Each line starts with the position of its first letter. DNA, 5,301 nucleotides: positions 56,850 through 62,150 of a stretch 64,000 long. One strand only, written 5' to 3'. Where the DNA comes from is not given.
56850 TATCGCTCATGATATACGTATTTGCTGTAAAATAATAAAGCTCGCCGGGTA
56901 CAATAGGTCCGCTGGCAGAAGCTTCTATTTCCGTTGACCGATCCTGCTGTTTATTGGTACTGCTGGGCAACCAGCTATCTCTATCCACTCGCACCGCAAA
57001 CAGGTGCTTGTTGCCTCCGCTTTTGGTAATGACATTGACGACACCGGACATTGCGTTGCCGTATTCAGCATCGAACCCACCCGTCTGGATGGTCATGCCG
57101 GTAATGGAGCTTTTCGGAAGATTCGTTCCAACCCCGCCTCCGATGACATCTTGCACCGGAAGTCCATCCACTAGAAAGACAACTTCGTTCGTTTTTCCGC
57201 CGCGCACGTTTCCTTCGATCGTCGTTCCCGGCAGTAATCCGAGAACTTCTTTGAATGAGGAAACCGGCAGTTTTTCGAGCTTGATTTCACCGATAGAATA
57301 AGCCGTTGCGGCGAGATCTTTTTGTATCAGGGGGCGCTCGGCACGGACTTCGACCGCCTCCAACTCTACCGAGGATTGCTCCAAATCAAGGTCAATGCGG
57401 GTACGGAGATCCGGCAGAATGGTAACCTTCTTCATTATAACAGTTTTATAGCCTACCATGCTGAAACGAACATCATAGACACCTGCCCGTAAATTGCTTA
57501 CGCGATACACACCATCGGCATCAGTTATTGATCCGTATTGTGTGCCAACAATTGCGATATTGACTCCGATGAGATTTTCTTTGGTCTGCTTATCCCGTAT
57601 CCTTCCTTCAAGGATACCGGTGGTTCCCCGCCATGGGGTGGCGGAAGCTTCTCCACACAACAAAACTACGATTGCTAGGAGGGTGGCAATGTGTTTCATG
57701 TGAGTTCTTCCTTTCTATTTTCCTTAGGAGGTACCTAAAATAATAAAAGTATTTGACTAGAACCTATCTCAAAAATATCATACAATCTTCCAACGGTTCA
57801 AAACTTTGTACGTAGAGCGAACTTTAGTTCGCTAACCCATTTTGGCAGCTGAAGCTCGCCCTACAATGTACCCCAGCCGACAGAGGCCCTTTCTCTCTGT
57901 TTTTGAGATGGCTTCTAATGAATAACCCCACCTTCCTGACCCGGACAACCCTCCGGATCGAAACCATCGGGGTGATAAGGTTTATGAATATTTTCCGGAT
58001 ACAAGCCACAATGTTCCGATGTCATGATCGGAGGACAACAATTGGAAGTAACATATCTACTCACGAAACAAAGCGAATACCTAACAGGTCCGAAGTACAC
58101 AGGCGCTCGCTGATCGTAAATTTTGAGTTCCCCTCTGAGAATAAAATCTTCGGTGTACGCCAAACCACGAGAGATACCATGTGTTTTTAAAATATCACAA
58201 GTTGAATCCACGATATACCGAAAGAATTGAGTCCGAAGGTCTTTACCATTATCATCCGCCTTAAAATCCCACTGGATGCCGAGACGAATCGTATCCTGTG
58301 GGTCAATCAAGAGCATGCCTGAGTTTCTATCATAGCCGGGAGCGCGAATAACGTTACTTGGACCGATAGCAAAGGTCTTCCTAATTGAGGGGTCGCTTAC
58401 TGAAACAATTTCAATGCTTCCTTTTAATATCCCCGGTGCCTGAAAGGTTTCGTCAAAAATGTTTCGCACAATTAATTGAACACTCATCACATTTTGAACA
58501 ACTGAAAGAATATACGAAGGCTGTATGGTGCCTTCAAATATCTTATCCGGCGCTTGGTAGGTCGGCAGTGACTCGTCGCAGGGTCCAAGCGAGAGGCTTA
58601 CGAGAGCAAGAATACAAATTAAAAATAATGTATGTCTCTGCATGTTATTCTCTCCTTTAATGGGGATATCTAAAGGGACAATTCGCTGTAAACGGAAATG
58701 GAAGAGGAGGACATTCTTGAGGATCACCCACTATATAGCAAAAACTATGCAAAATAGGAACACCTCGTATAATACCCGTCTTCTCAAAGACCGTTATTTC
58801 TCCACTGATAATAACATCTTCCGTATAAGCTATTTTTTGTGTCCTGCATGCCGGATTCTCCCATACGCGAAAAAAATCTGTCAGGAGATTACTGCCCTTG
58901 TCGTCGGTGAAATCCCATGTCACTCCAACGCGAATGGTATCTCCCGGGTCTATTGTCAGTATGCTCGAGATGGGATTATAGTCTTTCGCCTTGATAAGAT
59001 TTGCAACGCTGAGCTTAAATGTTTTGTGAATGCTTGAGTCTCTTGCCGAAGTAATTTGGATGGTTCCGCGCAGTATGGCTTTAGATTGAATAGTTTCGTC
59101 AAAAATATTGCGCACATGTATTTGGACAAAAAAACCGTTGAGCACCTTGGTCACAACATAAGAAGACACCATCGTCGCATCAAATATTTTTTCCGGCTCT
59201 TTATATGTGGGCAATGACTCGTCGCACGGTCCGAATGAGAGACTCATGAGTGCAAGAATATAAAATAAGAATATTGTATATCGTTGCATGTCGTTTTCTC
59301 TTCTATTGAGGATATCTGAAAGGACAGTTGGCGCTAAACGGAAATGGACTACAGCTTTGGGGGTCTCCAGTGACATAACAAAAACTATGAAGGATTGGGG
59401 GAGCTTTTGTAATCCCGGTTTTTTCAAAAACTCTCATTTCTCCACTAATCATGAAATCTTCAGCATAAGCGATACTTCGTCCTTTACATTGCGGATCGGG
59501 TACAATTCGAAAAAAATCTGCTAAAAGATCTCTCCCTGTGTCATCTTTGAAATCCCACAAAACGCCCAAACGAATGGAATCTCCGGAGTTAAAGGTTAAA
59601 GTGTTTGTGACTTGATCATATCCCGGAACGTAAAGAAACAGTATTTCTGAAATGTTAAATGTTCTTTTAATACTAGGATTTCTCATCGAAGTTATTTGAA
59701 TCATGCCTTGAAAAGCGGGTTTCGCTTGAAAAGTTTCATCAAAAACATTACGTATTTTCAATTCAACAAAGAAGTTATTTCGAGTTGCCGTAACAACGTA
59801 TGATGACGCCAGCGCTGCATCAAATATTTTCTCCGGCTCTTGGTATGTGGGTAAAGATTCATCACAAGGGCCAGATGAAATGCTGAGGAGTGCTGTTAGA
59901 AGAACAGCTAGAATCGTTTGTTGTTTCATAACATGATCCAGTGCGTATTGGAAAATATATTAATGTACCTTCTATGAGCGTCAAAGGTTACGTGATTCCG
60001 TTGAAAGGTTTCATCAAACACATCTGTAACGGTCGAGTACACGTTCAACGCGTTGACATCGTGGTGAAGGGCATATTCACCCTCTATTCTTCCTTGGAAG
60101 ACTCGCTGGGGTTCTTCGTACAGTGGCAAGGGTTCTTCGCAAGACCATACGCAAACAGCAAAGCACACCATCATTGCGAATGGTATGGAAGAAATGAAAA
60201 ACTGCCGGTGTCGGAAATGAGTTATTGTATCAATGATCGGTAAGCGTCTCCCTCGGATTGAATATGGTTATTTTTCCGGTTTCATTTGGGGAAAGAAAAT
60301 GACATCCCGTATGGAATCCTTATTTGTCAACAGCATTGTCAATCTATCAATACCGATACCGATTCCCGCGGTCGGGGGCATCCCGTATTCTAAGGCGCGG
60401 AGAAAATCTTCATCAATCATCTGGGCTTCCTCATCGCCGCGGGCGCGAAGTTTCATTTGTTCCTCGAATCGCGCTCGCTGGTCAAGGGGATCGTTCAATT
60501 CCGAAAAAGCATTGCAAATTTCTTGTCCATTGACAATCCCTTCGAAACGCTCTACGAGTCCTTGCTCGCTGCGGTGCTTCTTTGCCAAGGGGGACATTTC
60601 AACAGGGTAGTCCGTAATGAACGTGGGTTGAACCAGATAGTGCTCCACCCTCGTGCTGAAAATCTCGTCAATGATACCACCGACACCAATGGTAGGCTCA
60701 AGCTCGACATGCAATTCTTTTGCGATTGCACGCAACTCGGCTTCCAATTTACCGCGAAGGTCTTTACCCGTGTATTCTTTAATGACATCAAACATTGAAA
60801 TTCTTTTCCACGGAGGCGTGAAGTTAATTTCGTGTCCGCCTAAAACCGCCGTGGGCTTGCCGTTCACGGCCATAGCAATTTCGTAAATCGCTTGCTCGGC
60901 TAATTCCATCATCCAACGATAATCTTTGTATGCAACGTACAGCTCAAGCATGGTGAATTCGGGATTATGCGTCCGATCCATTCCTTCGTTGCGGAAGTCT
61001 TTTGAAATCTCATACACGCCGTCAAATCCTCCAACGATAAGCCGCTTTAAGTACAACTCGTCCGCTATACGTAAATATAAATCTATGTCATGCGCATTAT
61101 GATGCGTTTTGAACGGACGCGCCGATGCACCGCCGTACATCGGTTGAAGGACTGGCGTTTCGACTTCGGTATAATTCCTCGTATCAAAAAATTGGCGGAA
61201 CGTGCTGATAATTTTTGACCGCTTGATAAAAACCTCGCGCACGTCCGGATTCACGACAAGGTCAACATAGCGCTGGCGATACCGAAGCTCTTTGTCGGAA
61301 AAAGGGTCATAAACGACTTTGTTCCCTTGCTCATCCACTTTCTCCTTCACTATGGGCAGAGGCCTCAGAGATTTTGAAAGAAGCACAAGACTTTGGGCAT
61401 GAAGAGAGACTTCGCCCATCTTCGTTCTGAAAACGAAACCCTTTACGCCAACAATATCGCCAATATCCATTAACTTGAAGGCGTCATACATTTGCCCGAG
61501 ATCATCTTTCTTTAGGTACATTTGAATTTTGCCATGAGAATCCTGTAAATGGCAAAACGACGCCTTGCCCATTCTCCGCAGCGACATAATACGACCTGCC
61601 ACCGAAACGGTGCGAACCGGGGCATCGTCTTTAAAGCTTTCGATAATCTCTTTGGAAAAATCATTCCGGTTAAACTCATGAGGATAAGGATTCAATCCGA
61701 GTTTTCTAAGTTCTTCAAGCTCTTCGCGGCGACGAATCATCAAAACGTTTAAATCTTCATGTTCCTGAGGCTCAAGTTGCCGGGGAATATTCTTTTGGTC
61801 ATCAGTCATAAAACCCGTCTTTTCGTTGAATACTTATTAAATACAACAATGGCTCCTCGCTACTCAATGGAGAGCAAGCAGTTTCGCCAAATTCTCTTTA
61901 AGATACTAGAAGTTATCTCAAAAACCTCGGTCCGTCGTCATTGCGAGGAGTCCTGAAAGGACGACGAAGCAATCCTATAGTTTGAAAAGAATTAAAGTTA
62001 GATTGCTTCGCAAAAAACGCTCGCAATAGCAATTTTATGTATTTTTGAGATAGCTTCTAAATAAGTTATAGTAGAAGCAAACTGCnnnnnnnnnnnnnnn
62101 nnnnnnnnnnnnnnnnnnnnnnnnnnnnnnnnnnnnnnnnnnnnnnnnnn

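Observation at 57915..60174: Tandem array of four paralogous secreted Cys-containing proteins of unknown function, with a length gradient, wedged between lysS and a TonB-dependent receptor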

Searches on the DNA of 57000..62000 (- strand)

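Call 49: search_rna_families(source=window, start=57000, end=62000, threshold=evalue, max_evalue=1)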
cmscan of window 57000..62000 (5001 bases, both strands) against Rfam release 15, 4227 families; matches with E-value up to 1: 0.
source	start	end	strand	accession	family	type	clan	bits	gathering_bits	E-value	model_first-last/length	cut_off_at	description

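Call 50: search_rna_families(source=L001, start=9500, end=11600, threshold=evalue, max_evalue=1)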
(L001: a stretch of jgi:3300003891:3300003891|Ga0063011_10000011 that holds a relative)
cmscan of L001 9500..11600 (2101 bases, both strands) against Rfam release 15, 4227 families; matches with E-value up to 1: 1.
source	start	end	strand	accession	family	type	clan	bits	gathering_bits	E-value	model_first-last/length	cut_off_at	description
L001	10503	10536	+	RF00606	SNORD93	Gene; snRNA; snoRNA; CD-box;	-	21.9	60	0.65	1-74/74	no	Small nucleolar RNA SNORD93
